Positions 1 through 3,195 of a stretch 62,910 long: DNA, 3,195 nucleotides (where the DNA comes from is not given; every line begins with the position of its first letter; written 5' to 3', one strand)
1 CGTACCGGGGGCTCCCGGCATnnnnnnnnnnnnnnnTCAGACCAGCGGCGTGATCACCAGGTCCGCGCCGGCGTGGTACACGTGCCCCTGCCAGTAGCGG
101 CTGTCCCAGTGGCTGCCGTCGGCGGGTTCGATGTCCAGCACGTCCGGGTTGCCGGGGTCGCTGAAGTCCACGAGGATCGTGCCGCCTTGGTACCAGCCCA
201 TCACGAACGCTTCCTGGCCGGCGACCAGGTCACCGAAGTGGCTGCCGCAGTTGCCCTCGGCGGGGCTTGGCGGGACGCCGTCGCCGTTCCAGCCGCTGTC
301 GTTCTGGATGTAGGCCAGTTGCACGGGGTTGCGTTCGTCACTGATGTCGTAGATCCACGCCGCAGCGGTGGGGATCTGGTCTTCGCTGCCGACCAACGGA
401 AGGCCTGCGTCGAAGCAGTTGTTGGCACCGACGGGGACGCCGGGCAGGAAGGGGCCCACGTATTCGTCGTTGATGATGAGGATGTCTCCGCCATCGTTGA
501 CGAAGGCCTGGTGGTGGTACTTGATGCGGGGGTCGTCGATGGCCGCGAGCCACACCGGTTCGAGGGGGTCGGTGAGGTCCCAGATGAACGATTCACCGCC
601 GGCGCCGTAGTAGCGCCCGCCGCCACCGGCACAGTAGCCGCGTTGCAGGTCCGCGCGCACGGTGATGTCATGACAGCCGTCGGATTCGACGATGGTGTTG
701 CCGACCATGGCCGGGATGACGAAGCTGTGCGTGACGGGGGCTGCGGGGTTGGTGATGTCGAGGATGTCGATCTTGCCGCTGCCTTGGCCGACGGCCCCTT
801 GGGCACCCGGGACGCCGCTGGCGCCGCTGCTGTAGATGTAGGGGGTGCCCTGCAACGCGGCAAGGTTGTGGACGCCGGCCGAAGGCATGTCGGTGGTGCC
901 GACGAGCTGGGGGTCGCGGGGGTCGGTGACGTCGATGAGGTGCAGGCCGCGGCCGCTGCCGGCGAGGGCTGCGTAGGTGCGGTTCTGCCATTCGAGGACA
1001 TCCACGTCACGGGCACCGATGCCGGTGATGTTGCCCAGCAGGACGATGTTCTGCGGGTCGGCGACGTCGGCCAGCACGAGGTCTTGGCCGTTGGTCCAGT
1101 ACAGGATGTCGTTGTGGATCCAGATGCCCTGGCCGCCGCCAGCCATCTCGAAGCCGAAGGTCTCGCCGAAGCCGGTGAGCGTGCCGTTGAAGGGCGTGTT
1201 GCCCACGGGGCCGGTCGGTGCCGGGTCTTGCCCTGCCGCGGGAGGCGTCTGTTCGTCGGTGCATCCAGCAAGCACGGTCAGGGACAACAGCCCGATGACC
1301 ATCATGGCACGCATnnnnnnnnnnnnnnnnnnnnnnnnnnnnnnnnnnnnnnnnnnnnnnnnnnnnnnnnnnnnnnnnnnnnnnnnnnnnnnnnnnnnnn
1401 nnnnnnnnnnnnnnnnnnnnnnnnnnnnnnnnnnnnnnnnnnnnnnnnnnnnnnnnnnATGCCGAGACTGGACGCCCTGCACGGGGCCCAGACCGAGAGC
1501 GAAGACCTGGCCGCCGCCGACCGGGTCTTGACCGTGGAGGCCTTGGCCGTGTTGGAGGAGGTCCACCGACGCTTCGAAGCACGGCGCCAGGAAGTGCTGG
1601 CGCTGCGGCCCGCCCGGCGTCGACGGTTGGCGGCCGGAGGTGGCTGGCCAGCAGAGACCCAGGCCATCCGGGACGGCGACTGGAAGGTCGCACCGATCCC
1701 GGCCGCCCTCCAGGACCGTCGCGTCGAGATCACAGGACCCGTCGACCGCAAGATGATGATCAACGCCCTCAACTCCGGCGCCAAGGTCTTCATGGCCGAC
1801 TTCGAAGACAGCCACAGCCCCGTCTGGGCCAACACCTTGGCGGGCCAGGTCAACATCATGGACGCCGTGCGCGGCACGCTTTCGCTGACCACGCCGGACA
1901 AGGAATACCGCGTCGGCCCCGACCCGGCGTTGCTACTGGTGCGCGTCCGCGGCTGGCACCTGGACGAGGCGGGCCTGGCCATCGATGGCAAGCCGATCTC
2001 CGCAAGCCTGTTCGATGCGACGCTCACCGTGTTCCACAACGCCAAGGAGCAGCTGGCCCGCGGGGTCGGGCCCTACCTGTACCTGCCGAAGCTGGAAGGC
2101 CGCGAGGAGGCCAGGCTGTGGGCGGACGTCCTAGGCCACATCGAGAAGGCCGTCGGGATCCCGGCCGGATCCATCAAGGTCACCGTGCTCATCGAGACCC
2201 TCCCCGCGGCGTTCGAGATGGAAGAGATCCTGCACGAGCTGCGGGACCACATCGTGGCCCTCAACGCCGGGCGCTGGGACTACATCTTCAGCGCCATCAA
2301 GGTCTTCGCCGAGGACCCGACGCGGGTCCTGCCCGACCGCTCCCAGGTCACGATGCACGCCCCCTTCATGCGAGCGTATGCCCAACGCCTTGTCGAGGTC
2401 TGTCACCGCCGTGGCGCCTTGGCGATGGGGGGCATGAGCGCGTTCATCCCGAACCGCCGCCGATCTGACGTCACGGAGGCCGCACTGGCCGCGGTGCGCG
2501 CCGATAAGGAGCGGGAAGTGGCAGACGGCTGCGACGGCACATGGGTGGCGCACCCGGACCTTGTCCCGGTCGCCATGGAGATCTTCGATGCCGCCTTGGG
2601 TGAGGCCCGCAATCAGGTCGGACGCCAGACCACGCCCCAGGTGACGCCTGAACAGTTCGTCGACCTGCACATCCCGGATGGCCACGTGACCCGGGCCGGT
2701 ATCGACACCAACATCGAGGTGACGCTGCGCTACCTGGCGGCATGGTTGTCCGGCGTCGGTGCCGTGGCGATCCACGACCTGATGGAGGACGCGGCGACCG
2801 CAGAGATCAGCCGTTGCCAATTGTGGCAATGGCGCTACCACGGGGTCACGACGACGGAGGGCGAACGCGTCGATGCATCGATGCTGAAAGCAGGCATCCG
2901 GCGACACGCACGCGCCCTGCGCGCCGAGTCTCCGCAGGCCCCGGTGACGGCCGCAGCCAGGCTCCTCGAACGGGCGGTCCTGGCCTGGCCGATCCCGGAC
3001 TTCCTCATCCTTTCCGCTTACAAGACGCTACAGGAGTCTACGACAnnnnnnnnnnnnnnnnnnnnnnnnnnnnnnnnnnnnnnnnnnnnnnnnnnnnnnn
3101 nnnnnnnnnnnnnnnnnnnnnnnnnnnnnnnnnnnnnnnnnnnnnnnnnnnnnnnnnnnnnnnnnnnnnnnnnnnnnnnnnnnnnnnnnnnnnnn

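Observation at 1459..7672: Tandemly duplicated bacterial-type glyoxylate shunt operon (aceB-aceA x2) with a 128-nt gene-conversion-like identity tract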

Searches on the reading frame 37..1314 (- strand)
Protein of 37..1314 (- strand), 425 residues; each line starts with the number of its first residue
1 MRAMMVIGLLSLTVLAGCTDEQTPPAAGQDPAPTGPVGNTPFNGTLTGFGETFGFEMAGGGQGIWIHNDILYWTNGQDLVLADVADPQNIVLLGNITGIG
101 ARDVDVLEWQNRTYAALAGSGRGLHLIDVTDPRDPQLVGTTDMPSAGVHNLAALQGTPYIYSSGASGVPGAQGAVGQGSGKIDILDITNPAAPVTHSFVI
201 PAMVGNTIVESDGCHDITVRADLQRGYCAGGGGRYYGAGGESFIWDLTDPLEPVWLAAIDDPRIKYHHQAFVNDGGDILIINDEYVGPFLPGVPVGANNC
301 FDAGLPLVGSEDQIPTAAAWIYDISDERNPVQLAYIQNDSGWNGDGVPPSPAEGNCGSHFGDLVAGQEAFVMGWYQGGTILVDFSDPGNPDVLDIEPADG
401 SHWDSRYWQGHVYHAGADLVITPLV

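Call 11: search_protein_families(library=pfam, proteins=[window:37-1314:-])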
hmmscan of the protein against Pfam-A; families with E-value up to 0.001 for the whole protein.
window:37-1314:- (425 aa): 1 family
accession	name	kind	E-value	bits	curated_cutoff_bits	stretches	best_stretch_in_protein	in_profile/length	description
PF08309.17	LVIVD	-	9.8e-06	25.3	20.2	0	178-194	19-35/42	LVIVD repeat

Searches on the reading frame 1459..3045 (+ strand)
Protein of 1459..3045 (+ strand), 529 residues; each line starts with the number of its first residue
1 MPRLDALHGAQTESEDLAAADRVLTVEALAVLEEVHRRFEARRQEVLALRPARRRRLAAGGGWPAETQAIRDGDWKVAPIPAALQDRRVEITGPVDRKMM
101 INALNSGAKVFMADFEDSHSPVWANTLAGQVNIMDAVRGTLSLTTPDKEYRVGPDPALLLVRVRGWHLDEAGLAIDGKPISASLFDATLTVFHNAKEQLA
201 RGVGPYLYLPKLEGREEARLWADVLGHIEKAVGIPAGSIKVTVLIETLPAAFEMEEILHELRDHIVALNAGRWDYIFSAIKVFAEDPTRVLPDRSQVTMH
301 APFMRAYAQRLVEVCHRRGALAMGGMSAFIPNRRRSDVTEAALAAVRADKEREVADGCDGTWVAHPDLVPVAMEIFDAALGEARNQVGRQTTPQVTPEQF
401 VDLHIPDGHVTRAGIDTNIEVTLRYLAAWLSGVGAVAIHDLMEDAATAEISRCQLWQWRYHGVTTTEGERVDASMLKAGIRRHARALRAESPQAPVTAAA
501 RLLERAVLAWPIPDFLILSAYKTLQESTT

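Call 6: search_protein_families(library=ncbifam, proteins=[window:1459-3045:+])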
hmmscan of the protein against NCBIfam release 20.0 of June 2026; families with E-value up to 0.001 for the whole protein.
window:1459-3045:+ (529 aa): 4 families
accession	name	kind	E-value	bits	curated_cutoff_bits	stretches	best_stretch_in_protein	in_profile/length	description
TIGR01344.1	malate_syn_A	equivalog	1.1e-198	660.6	594.5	1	23-524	1-510/511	malate synthase A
NF002825.0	PRK02999.1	equivalog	1.9e-13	49.9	565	1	150-475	328-661/726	malate synthase G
TIGR01345.1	malate_syn_G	equivalog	3.5e-09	35.7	989.15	1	156-475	331-658/721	malate synthase G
NF041626.1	malyCoAlyase_Halo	equivalog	4.7e-06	25.8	500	1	208-383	108-270/340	L-malyl-CoA/beta-methylmalyl-CoA lyase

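Call 14: find_homologous_proteins(query=window:1459-3045:+)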
Query window:1459-3045:+ (529 aa): 8000 proteins with E <= 0.001 among 8000 candidates; the best 120 are listed.
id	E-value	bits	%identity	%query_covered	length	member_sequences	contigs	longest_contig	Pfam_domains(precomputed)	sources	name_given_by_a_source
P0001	0.0e+0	1179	100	100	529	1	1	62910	PF20656.3,PF20659.3,PF01274.29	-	-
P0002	2.2e-262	890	77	99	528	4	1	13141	PF20659.3,PF01274.29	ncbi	-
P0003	7.7e-240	815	71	100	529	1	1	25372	PF20656.3,PF20659.3,PF01274.29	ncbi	-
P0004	3.2e-234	797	70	99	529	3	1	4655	PF20659.3,PF01274.29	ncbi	-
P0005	2.8e-190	652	59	62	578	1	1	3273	PF20656.3,PF20659.3,PF01274.29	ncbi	ncbi:MAG: malate synthase, partial [Gaiellaceae bacterium]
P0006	1.3e-188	646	60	96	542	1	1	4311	PF20656.3,PF20659.3,PF01274.29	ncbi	-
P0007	7.3e-185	634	61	95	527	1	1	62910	PF20656.3,PF20659.3,PF01274.29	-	-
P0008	2.3e-183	629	59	95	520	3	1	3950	PF20656.3,PF20659.3,PF01274.29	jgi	jgi:malate synthase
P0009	6.3e-183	627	59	97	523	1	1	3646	PF20656.3,PF20659.3,PF01274.29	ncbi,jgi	jgi:malate synthase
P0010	1.1e-182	627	59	95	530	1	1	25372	PF20656.3,PF20659.3,PF01274.29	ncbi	-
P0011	1.3e-182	626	60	95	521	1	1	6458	PF20656.3,PF20659.3,PF01274.29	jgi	jgi:malate synthase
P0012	1.5e-182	626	59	96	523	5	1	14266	PF20656.3,PF20659.3,PF01274.29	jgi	jgi:malate synthase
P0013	5.2e-182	624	58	95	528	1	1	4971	PF20656.3,PF20659.3,PF01274.29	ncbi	-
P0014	5.7e-182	624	58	96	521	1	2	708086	PF20656.3,PF20659.3,PF01274.29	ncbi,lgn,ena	ncbi:MAG: malate synthase A [Acidimicrobiales bacterium]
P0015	9.1e-182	624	57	96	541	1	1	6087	PF20656.3,PF03328.21,PF20659.3,PF01274.29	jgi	jgi:malate synthase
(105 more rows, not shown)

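Call 15: find_encoding_contigs(protein=P0003, flank=10000, max_places=3)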
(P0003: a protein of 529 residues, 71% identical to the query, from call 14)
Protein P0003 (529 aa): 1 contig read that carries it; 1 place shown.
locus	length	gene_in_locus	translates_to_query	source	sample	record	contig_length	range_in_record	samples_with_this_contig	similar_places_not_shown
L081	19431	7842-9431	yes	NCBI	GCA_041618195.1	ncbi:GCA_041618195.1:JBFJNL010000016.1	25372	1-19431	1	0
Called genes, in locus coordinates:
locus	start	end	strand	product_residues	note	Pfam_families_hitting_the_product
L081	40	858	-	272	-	PF21088:MS_channel_1st (weak), PF00924:MS_channel_2nd, PF21082:MS_channel_3rd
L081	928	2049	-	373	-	PF13433:Peripla_BP_5, PF13458:Peripla_BP_6, PF01094:ANF_receptor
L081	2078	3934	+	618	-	PF02653:BPD_transp_2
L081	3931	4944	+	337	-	PF02653:BPD_transp_2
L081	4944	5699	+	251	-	PF13476:AAA_23 (weak), PF02463:SMC_N (faint), PF00005:ABC_tran, PF13304:AAA_21 (weak), PF12399:BCA_ABC_TP_C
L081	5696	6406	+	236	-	PF00005:ABC_tran, PF02463:SMC_N (faint), PF13304:AAA_21 (weak)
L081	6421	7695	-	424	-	PF08309:LVIVD (faint)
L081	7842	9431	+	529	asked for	PF20656:MS_N, PF01274:MS_TIM-barrel, PF20659:MS_C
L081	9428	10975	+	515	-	PF00463:ICL, PF13714:PEP_mutase, PF00463:ICL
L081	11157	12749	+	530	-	PF20656:MS_N, PF01274:MS_TIM-barrel, PF20659:MS_C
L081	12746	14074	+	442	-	PF00463:ICL, PF13714:PEP_mutase, PF00463:ICL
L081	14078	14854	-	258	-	PF00106:adh_short, PF23441:SDR, PF02719:Polysacc_synt_2, PF08659:KR, PF13561:adh_short_C2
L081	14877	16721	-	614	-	PF00989:PAS, PF13188:PAS_8 (weak), PF13426:PAS_9, PF00512:HisKA, PF02518:HATPase_c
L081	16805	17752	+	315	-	PF00752:XPG_N (weak), PF00867:XPG_I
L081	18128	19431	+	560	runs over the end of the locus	PF07969:Amidohydro_3, PF01979:Amidohydro_1 (faint)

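Call 16: find_encoding_contigs(protein=P0002, flank=10000, max_places=3)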
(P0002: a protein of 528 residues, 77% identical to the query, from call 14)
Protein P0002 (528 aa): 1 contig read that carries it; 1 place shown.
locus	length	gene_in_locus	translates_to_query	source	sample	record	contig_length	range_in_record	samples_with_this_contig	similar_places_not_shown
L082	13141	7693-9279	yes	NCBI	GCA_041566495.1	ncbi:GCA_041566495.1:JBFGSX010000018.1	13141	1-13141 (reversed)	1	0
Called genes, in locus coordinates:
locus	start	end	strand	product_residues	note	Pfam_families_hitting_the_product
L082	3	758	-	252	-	?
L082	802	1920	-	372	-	PF13433:Peripla_BP_5, PF13458:Peripla_BP_6, PF01094:ANF_receptor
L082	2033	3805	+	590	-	PF02653:BPD_transp_2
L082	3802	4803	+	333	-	PF02653:BPD_transp_2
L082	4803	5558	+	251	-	PF13476:AAA_23 (faint), PF02463:SMC_N (faint), PF00005:ABC_tran, PF13304:AAA_21 (weak), PF12399:BCA_ABC_TP_C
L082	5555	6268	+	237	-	PF00005:ABC_tran, PF02463:SMC_N (faint), PF13304:AAA_21 (faint)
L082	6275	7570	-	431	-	PF08309:LVIVD (faint)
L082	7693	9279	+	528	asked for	PF01274:MS_TIM-barrel, PF20659:MS_C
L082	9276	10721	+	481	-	PF00463:ICL, PF13714:PEP_mutase, PF00463:ICL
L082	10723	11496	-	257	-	PF00106:adh_short, PF23441:SDR (weak), PF01370:Epimerase (faint), PF02719:Polysacc_synt_2, PF08659:KR, PF13561:adh_short_C2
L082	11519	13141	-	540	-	?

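Call 17: find_encoding_contigs(protein=P0004, flank=10000, max_places=3)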
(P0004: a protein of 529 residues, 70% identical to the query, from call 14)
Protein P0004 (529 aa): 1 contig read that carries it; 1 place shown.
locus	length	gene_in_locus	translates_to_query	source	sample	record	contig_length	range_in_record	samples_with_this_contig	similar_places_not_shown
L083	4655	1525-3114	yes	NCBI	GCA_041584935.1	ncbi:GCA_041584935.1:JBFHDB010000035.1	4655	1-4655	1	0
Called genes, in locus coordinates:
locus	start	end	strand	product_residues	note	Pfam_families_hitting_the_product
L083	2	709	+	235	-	?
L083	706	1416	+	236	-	PF00005:ABC_tran, PF13304:AAA_21 (weak)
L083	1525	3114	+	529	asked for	PF01274:MS_TIM-barrel, PF20659:MS_C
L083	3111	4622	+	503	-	PF00463:ICL, PF13714:PEP_mutase, PF00463:ICL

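Call 40: search_solved_structures(query=window:1459-3045:+, show_alignments=1, max_evalue=1e-50)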
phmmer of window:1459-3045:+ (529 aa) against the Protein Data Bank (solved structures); distinct sequences matched with E-value up to 1e-50: 2.
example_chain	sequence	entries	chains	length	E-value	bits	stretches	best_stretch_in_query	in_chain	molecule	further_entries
3cux_A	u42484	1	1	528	1e-156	526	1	15-476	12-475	Malate synthase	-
3cuz_A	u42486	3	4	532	3.3e-144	484.7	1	22-524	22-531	Malate synthase A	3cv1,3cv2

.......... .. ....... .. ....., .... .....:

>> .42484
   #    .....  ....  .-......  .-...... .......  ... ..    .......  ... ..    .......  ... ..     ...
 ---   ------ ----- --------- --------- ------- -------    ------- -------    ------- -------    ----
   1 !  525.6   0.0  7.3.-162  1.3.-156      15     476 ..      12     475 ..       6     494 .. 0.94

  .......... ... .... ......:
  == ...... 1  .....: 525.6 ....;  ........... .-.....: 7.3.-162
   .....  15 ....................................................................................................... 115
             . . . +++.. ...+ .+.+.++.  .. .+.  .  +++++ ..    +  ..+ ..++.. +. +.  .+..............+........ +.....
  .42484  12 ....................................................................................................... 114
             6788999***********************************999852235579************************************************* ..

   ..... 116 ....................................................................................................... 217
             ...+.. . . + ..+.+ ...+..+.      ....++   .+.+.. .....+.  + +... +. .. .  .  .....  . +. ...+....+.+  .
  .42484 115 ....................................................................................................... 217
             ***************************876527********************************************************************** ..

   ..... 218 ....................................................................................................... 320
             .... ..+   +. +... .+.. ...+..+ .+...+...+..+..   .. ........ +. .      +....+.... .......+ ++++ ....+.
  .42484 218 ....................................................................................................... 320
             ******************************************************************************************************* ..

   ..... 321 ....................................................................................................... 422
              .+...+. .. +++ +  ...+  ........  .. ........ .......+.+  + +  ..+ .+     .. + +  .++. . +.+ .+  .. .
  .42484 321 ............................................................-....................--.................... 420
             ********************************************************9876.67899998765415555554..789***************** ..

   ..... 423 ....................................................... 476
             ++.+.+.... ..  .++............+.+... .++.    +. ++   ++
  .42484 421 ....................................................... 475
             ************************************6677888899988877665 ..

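Call 49: find_related_loci(query=window:1459-3045:+, collection=metagenome_contigs, flank=6000)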
Query window:1459-3045:+ (529 aa) in metagenome_contigs; peptide patterns used: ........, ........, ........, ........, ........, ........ (x = any residue, [..] = any of these).
599 stretches matched a pattern (row limit reached: there are more); 587 encode a relative of the query (tblastn E <= 1e-3); the best 80 are kept; 80 distinct loci.
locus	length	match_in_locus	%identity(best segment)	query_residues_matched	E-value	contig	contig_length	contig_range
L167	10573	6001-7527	58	20-524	0e+0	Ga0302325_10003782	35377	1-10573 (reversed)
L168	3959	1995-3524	58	20-524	0e+0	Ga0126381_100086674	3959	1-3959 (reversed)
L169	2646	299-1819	58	21-525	0e+0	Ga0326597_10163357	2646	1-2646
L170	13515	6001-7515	57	23-524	1e-177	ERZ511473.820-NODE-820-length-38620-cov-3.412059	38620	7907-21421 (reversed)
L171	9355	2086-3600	57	23-524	9e-178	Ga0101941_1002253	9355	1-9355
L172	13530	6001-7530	58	21-524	2e-178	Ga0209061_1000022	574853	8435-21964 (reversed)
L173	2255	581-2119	56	21-524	0e+0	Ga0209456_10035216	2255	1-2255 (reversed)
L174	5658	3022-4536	56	23-524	6e-176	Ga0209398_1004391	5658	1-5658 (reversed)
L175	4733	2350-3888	56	19-524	3e-178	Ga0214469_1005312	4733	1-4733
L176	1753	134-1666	52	21-521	0e+0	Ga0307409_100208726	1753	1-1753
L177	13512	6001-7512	54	21-529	2e-171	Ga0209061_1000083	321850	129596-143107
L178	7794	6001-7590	54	2-527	1e-170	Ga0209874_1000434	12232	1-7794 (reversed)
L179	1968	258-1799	56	21-528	0e+0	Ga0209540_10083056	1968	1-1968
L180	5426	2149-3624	57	21-524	3e-173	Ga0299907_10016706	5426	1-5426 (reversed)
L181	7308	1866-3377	55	23-525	9e-171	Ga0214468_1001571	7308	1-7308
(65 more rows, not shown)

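Call 60: search_solved_structures(query=window:1459-3045:+, show_alignments=2, max_evalue=1e-100)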
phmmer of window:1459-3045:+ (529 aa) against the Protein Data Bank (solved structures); distinct sequences matched with E-value up to 1e-100: 2.
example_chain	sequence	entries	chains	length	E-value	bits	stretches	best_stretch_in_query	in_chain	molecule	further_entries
3cux_A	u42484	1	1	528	1e-156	526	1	15-476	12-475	Malate synthase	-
3cuz_A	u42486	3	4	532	3.3e-144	484.7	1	22-524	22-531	Malate synthase A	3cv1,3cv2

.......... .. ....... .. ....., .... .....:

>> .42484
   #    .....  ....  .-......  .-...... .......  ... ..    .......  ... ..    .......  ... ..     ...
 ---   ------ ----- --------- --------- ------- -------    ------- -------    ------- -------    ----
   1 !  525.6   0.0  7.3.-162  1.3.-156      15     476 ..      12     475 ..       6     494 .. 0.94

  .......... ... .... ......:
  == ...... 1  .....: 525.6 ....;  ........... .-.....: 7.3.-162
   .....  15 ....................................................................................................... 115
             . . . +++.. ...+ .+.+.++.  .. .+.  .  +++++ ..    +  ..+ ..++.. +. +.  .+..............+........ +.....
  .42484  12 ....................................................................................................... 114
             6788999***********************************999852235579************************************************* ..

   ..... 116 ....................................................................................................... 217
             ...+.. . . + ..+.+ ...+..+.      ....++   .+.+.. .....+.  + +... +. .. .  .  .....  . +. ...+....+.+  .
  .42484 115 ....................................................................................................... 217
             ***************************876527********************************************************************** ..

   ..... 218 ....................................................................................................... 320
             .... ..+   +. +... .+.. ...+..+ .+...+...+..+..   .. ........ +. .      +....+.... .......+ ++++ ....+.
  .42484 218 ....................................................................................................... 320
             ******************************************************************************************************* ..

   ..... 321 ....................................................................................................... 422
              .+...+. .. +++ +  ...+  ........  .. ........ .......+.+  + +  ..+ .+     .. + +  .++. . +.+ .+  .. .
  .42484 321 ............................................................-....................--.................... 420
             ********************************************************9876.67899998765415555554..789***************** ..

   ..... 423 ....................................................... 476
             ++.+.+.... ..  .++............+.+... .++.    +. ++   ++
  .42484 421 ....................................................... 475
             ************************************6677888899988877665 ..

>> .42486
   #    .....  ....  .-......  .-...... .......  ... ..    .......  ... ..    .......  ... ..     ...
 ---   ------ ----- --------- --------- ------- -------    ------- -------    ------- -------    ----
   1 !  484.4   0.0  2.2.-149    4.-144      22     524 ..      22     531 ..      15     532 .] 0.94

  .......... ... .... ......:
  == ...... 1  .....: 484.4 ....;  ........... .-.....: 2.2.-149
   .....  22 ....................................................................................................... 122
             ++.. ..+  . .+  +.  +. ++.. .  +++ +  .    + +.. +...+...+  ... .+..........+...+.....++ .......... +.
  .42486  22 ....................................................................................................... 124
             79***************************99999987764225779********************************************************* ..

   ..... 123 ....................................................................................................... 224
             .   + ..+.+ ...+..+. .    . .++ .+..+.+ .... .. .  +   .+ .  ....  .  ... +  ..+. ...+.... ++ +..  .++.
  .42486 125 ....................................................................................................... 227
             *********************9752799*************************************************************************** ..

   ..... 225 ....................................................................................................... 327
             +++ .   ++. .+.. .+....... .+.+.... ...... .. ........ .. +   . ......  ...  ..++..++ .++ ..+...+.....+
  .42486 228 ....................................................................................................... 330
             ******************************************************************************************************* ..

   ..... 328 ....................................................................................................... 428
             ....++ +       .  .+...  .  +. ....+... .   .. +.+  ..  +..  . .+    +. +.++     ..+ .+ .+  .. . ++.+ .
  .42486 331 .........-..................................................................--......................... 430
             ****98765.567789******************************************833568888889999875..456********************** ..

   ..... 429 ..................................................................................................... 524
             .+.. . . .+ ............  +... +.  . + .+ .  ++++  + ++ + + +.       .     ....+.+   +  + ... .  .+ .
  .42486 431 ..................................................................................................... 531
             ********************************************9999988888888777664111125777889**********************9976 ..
